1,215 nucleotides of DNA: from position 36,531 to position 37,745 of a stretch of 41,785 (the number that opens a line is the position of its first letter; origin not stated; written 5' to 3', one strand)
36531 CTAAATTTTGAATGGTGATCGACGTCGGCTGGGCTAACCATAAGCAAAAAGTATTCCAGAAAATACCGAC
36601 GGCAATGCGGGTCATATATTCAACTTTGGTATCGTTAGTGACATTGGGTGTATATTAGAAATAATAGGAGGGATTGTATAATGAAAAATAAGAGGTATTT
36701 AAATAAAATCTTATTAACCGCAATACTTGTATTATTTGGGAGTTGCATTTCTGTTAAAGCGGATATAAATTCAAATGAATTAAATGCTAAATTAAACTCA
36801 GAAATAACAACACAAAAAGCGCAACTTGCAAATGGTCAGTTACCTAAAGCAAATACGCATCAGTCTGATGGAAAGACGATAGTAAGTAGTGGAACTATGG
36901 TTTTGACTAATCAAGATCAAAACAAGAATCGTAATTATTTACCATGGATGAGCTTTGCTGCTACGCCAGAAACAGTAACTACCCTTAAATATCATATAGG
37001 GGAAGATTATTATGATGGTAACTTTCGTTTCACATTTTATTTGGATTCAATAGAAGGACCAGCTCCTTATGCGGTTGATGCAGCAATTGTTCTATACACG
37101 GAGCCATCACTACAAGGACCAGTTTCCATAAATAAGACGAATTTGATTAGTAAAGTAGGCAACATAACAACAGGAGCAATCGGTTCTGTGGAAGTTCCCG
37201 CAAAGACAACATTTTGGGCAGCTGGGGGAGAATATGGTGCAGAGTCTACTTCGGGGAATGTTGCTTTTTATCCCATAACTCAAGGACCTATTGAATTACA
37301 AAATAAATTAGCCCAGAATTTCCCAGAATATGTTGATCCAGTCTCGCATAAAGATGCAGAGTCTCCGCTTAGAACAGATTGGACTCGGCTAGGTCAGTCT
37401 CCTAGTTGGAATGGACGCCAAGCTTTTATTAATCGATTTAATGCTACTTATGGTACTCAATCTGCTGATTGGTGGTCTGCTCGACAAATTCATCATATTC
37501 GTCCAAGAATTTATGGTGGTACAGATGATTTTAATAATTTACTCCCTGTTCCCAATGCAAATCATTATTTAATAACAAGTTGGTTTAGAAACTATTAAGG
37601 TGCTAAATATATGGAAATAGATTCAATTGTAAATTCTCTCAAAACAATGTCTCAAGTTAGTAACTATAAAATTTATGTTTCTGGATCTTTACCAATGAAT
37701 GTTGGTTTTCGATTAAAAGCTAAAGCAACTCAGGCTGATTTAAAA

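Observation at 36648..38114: Secreted HNH/EndoVII-type (xHH) nuclease toxin with cognate SUKH (SMI1/KNR4) immunity gene: a polymorphic-toxin or bacteriocin-like module on the plasmid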

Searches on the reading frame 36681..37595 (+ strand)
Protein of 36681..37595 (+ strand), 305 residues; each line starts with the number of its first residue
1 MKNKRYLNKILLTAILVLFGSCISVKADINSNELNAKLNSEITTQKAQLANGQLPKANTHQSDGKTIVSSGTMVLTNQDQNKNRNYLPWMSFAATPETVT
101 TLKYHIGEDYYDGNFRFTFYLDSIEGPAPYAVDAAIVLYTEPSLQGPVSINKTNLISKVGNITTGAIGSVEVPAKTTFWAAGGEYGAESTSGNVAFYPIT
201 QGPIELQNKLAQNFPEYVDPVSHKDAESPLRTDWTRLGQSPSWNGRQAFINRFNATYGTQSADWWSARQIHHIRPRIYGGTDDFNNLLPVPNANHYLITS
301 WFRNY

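Call 5: search_protein_families(library=pfam, proteins=[window:36681-37595:+], max_evalue=1)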
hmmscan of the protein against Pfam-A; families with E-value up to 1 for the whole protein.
window:36681-37595:+ (305 aa): 1 family
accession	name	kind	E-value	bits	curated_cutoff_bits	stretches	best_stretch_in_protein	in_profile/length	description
PF01844.29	HNH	-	0.0073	16.9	21.4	1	268-287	14-33/47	HNH endonuclease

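Call 6: search_protein_families(library=ncbifam, proteins=[window:36681-37595:+], max_evalue=1)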
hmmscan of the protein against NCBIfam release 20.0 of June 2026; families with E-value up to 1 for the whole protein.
window:36681-37595:+ (305 aa): 1 family
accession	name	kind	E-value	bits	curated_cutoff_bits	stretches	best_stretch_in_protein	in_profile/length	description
NF040563.1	guided_IscB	equivalog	0.02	14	175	1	266-291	203-228/314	RNA-guided endonuclease IscB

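Call 7: find_homologous_proteins(query=window:36681-37595:+)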
Query window:36681-37595:+ (305 aa): 18 proteins with E <= 0.001 among 1528 candidates.
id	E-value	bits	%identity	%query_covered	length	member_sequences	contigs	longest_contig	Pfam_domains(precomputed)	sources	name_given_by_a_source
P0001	1.2e-204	696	99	100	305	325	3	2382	-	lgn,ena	-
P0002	1.3e-169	581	88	100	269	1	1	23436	-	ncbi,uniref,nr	ncbi:HNH endonuclease signature motif containing protein [Ligilactobacillus salivarius]|uniref:HNH e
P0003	8.3e-167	572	87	100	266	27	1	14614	-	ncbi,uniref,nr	ncbi:HNH endonuclease signature motif containing protein [Ligilactobacillus salivarius]|uniref:HNH e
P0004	6.3e-154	530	100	78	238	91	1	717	-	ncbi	ncbi:HNH endonuclease, partial [Ligilactobacillus salivarius]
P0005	3.0e-153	528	100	77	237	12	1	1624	-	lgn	-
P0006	1.1e-114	401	59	100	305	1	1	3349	-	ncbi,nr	ncbi:HNH endonuclease [Streptococcus agalactiae]|nr:HNH endonuclease [Streptococcus agalactiae]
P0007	1.9e-113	397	59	97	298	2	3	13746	-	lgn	-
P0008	2.3e-79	285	46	100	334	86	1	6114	-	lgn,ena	-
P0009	1.1e-77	279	59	68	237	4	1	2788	-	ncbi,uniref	ncbi:HNH endonuclease signature motif containing protein [Clostridium sp.]|uniref:HNH endonuclease s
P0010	1.2e-72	263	97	38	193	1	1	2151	-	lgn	-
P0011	9.0e-72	260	44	95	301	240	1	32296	-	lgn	-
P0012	4.5e-71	258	45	98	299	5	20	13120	-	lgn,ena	-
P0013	1.4e-69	253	44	96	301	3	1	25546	-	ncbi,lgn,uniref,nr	ncbi:HNH endonuclease signature motif containing protein [Latilactobacillus sakei]|uniref:HNH endonu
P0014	5.7e-69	251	45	97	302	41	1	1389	-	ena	-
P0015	1.1e-66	243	41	100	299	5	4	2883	-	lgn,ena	-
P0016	7.8e-58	214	49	68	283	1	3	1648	-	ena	-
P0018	8.5e-6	43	36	32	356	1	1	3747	PF25547.2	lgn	-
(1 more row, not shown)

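Call 15: search_protein_families(library=pfam, proteins=[P0018, P0006, P0008, P0013, P0016], max_evalue=1)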
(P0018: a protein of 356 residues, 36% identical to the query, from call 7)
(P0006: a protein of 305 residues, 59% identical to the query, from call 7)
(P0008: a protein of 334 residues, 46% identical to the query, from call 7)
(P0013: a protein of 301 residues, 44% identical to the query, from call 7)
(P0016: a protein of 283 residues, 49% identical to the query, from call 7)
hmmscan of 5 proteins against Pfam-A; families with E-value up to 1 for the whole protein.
P0018 (356 aa): 4 families
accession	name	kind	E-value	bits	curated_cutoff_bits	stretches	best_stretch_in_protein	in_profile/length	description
PF25547.1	WXG100_2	-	1.8e-11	44.7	27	1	17-147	22-146/150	WXG100 like domain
PF01844.29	HNH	-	0.0058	17.2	21.4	1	319-337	15-33/47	HNH endonuclease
PF06013.18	WXG100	-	0.015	16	27.3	0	24-101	7-83/86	Proteins of 100 residues with WXG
PF04626.18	DEC-1_C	-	0.17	12.8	25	1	232-262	65-95/131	Dec-1 protein, C terminal region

P0006 (305 aa): 1 family
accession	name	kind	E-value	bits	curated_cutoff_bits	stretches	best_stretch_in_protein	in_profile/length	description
PF01844.29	HNH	-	0.0019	18.7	21.4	1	269-289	15-35/47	HNH endonuclease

P0008 (334 aa): 2 families
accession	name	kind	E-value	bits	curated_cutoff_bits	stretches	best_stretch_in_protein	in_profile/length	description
PF01844.29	HNH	-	0.00061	20.3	21.4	1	295-318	12-35/47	HNH endonuclease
PF14279.12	HNH_5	-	0.19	12.1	27.5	1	298-316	14-32/56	HNH endonuclease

P0013 (301 aa): 1 family
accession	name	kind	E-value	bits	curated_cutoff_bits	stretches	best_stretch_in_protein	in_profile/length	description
PF01844.29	HNH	-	0.00054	20.5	21.4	1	263-285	13-35/47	HNH endonuclease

P0016 (283 aa): 1 family
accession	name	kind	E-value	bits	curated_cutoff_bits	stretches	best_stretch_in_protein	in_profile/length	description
PF01844.29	HNH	-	0.012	16.2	21.4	1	246-267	14-35/47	HNH endonuclease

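Call 20: find_encoding_contigs(protein=P0013, flank=4000, max_places=2)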
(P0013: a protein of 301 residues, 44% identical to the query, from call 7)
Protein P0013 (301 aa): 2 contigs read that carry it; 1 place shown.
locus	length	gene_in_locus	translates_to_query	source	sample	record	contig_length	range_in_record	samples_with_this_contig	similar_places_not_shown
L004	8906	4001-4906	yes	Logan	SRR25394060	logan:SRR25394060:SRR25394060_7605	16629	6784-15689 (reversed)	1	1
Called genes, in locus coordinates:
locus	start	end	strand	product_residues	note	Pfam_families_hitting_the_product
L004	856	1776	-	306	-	-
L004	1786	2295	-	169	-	-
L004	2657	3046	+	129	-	-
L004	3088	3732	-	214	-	-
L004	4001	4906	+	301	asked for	-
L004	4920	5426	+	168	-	PF09346:SMI1_KNR4 (weak)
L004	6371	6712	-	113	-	-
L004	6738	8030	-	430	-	PF00817:IMS, PF11798:IMS_HHH, PF21999:IMS_HHH_1 (weak), PF11799:IMS_C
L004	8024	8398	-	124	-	-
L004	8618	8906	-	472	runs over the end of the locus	-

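Call 21: find_encoding_contigs(protein=P0011, flank=4000, max_places=2)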
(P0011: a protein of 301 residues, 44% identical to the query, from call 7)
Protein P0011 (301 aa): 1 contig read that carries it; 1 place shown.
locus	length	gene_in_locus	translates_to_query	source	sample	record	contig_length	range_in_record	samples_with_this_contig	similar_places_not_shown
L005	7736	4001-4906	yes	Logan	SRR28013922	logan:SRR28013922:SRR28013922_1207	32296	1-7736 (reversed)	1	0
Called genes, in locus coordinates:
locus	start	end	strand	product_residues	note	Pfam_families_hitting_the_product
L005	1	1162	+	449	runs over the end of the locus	PF00324:AA_permease, PF13520:AA_permease_2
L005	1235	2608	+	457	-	PF13520:AA_permease_2, PF00324:AA_permease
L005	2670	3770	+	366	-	PF00308:Bac_DnaA (faint)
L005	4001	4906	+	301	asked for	-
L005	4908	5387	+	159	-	-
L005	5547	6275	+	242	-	PF07722:Peptidase_C26, PF00117:GATase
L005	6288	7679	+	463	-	PF00324:AA_permease, PF13520:AA_permease_2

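Call 22: find_encoding_contigs(protein=P0018, flank=4000, max_places=2)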
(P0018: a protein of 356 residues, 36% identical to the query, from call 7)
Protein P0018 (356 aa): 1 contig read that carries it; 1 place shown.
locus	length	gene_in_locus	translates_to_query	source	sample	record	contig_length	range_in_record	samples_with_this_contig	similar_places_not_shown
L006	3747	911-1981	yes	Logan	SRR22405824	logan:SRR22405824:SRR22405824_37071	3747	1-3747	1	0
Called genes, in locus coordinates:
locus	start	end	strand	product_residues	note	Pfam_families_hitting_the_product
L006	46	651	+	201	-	PF02698:DUF218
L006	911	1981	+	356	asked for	PF25547:WXG100_2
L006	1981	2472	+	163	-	-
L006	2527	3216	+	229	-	-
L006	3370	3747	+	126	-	?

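Call 23: search_protein_families(library=pfam, proteins=[L004:4920-5423:+, L005:4908-5384:+, L006:1981-2469:+, L006:2527-3213:+], max_evalue=1)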
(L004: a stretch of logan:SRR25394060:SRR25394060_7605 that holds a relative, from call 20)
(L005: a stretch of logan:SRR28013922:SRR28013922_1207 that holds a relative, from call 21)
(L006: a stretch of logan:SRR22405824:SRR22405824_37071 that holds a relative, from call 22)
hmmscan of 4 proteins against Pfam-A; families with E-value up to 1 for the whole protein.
L004:4920-5423:+ (168 aa): 3 families
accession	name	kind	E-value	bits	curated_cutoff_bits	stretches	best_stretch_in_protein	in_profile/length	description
PF09346.15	SMI1_KNR4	-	1.5e-05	26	25.4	1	43-155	1-124/125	SMI1 / KNR4 family (SUKH-1)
PF14567.11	SUKH_5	-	0.00043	20.5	27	1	54-155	35-138/142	SMI1-KNR4 cell-wall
PF14568.11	SUKH_6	-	0.00048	21.1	27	1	55-125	13-88/119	SMI1-KNR4 cell-wall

L005:4908-5384:+ (159 aa): 1 family
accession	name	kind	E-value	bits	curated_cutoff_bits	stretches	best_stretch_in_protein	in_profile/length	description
PF09346.15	SMI1_KNR4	-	0.005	17.9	25.4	1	46-110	13-57/125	SMI1 / KNR4 family (SUKH-1)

L006:1981-2469:+ (163 aa): 0 families

L006:2527-3213:+ (229 aa): 1 family
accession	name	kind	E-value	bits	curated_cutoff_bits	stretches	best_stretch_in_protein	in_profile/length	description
PF12079.13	DUF3558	-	0.011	16.1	34.1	1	48-186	1-133/173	Protein of unknown function (DUF3558)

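Call 25: predict_structure(alignment_id=A1)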
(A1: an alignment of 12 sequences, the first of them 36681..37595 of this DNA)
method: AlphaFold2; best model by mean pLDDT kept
length: 305 residues; sequences in the alignment: 12
mean_pLDDT: 73.9   pTM: 0.61
mean pLDDT of the five models: 73.9, 70.9, 70.6, 67.8, 65.4
residues with pLDDT >= 90: 68; 70-90: 118; 50-70: 86; < 50: 33
segments of 3 or more residues with pLDDT < 50: 18-27, 59-62, 80-88, 90-94
pLDDT, mean of each block of 10 residues (from residue 1): 60 55 47 82 78 56 68 76 43 60 88 82 92 89 61 88 93 71 89 85 67 57 58 71 88 92 92 81 85 74 59
secondary structure, 60 per line:
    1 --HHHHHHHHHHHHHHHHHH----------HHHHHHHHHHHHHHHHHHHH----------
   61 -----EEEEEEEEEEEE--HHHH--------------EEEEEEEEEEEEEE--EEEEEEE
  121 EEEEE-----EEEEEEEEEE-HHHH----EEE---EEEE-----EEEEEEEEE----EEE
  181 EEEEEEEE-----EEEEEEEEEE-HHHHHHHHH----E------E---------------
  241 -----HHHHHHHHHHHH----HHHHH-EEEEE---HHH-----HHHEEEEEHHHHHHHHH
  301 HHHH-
elements in order: H3-20 H31-50 E66-77 H80-83 E98-111 E114-125 E131-140 H142-145 E150-152 E156-159 E165-173 E178-188 E194-203 H205-213 H246-257 H262-266 E268-272 E287-291 H292-304

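Call 68: fold_search(model_id=the predicted structure, library=pdb)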
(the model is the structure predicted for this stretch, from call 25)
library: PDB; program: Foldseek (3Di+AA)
matches with E <= 10: 915; with E <= 0.001: 0
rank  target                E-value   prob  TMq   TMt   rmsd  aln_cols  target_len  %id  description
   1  4c47_C                1.4e-02  0.57  0.18  0.25  26.0       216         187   13  Salmonella enterica trimeric lipoprotein SadB (released 2014-01-08)
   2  9dnm_A                1.5e-02  0.69  0.22  0.17  12.6       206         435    6  Structure of rat beta-arrestin 1 bound to allosteric inhibitor (released 2025-01-22)
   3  3s48_A                1.9e-02  0.72  0.21  0.37  16.1       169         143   12  Human Alpha-Haemoglobin Complexed with the First NEAT Domain of IsdH from Staphylococcus aureus (released 2012-05-23)
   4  4p94_B                1.9e-02  0.60  0.17  0.30   6.8       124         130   10  The crystal structure of the soluble domain of Sulfolobus acidocaldarius FlaF (residues 35-164) (released 2015-04-22)
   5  6v1s_B                2.1e-02  0.11  0.10  0.11  20.1       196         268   11  Structure of the Clostridioides difficile transferase toxin (released 2020-03-18)
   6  2n59_MODEL_1_A        2.3e-02  0.89  0.20  0.45   5.2        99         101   11  Solution Structure of R. palustris CsgH (released 2016-05-11)
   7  4c47_B                2.4e-02  0.57  0.19  0.27  26.1       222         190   13  Salmonella enterica trimeric lipoprotein SadB (released 2014-01-08)
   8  2w5f_B                2.8e-02  0.38  0.19  0.12  17.0       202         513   12  High resolution crystallographic structure of the Clostridium thermocellum N-terminal endo-1,4-beta-D-xylanase 10B (Xy (released 2010-01-19)
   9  1xq4_B                3.3e-02  0.60  0.19  0.38  17.0       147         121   14  Crystal Structure of the Putative ApaA Protein from Bordetella pertussis, Northeast Structural Genomics Target BeR40 (released 2004-11-09)
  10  2jh2_A                3.9e-02  0.75  0.19  0.38   8.0       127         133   12  X-ray crystal structure of a cohesin-like module from Clostridium perfringens (released 2007-11-06)
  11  2w5f_A                3.9e-02  0.41  0.19  0.13  12.9       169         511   14  High resolution crystallographic structure of the Clostridium thermocellum N-terminal endo-1,4-beta-D-xylanase 10B (Xy (released 2010-01-19)
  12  9ll2_A                4.9e-02  0.89  0.23  0.50   4.5       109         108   14  Crystal structure of the Helicobacter pylori copper resistance determinant CrdA in the apo form (released 2025-11-19)
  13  1h6y_A                4.9e-02  0.23  0.16  0.26  14.8       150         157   10  The role of conserved amino acids in the cleft of the C-terminal family 22 carbohydrate binding module of Clostridium  (released 2002-06-27)
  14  1xvs_A                5.5e-02  0.54  0.19  0.37  18.2       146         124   11  Crystal structure of apaG Protein from Vibrio cholerae (released 2004-12-14)
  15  2v9u_A                5.5e-02  0.41  0.19  0.32   7.9       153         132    8  Rim domain of main porin from Mycobacteria smegmatis (released 2008-01-15)
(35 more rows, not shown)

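Call 71: find_encoding_contigs(protein=P0012, flank=5000, max_places=3)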
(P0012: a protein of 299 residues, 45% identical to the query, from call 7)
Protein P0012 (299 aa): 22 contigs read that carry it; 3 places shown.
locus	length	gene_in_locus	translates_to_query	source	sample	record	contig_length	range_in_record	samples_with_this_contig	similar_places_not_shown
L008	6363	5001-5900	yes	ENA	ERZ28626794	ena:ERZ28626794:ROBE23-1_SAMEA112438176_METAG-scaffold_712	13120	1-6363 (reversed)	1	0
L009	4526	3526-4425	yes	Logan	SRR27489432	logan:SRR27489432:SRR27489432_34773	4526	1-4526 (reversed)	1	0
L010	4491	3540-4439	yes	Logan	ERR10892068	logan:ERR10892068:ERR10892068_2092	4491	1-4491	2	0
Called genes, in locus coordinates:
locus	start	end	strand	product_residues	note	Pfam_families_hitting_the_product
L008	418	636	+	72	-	-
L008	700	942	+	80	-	PF11148:DUF2922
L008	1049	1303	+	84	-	-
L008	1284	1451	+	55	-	PF12841:YvrJ (weak)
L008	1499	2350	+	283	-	PF02899:Phage_int_SAM_1 (weak), PF00589:Phage_integrase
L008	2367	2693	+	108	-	PF00436:SSB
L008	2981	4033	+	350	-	PF18106:Rol_Rep_N, PF02486:Rep_trans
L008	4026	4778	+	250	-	PF01183:Glyco_hydro_25, PF01476:LysM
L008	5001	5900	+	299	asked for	-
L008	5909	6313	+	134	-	-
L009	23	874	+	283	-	PF02899:Phage_int_SAM_1 (weak), PF00589:Phage_integrase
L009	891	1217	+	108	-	PF00436:SSB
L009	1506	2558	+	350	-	PF18106:Rol_Rep_N, PF02486:Rep_trans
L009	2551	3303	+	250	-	PF01183:Glyco_hydro_25, PF01476:LysM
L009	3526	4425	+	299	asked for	-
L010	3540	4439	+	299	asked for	-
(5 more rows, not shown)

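Call 72: find_encoding_contigs(protein=P0007, flank=5000, max_places=2)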
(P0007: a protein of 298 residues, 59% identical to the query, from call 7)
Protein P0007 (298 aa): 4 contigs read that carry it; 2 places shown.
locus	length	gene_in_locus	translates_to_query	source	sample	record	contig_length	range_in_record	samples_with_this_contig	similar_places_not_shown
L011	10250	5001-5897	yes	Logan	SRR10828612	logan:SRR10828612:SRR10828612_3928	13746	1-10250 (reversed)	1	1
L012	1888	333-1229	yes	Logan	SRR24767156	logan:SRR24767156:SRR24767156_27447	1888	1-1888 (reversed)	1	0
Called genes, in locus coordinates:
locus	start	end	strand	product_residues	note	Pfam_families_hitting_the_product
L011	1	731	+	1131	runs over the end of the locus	PF18652:Adhesin_P1_N, PF18220:BspA_v, PF17998:AgI_II_C2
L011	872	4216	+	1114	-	PF08481:GBS_Bsp-like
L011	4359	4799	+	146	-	PF00436:SSB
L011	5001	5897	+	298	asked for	-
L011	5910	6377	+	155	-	PF09346:SMI1_KNR4 (weak)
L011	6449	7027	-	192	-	-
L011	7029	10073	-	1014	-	PF08363:GbpC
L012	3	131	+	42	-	?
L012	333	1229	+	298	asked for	-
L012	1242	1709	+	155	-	PF09346:SMI1_KNR4 (weak)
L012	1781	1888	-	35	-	?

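Call 73: find_encoding_contigs(protein=P0008, flank=5000, max_places=2)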
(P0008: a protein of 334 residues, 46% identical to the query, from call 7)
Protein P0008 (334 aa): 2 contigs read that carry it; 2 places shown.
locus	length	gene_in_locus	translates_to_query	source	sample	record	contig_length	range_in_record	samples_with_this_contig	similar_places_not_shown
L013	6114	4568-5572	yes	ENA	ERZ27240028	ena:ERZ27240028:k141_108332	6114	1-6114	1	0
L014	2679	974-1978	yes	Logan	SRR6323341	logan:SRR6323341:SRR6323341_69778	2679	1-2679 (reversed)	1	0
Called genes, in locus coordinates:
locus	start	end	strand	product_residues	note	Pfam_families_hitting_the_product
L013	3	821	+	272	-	?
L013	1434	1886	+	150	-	PF22381:Staph_reg_Sar_Rot, PF12802:MarR_2, PF01047:MarR, PF13463:HTH_27 (weak), PF13601:HTH_34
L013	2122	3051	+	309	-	PF00005:ABC_tran, PF13304:AAA_21, PF13732:DrrA1-3_C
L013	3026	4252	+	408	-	PF12698:ABC2_membrane_3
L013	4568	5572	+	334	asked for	-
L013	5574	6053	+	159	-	-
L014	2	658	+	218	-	?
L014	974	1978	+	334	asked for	-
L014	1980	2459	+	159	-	-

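Call 92: find_related_loci(query=A1, collection=genome_contigs, flank=6000)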
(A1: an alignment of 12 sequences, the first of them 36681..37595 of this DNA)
Query A1 (305 aa) in genome_contigs; peptide patterns used: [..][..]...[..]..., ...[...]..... (x = any residue, [..] = any of these).
32 stretches matched a pattern; 10 encode a relative of the query (tblastn E <= 1e-3); 10 distinct loci.
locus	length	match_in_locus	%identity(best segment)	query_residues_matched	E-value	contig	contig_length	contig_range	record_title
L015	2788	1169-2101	46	10-305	1e-86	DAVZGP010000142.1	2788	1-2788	MAG TPA_asm: Clostridium sp. isolate gSpreadC_ID_19 NODE_2743_length_2788_cov_15.166850, whole genome shotgun sequence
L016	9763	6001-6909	42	2-305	3e-78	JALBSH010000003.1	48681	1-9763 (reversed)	MAG: Lactobacillus mulieris isolate MHKL_MAG_00293 GKLJHOOH_3, whole genome shotgun sequence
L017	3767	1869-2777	43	2-305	9e-78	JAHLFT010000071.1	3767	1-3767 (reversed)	MAG: Candidatus Lactobacillus pullistercoris isolate F6-686 F6M83__C64090_L3767, whole genome shotgun sequence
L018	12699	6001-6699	48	68-305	4e-72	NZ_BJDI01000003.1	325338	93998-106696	Lactiplantibacillus nangangensis strain 381-7 contig3, whole genome shotgun sequence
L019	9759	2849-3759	52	1-305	1e-72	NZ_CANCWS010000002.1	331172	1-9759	Ligilactobacillus aviarius isolate J35 NODE_2_length_331172_cov_423.503729, whole genome shotgun sequence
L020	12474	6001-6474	48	146-305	9e-42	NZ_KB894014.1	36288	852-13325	Heyndrickxia acidiproducens DSM 23148 C232DRAFT_scaffold00039.39, whole genome shotgun sequence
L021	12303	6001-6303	44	206-305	1e-18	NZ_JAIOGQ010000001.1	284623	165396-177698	Paenibacillus caui strain 81-11 Scaffold1, whole genome shotgun sequence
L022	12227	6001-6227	57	230-305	7e-15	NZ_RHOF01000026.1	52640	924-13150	Loigolactobacillus jiayinensis strain 257-1 contig26, whole genome shotgun sequence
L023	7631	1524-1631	47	269-304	8e-7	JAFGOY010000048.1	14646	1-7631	MAG: Anaerolineae bacterium isolate Zod_Metabat.663 k87_8654408, whole genome shotgun sequence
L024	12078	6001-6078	54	280-305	1e-4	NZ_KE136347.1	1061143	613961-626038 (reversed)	Enterococcus columbae DSM 7374 = ATCC 51263 acpMI-supercont1.1, whole genome shotgun sequence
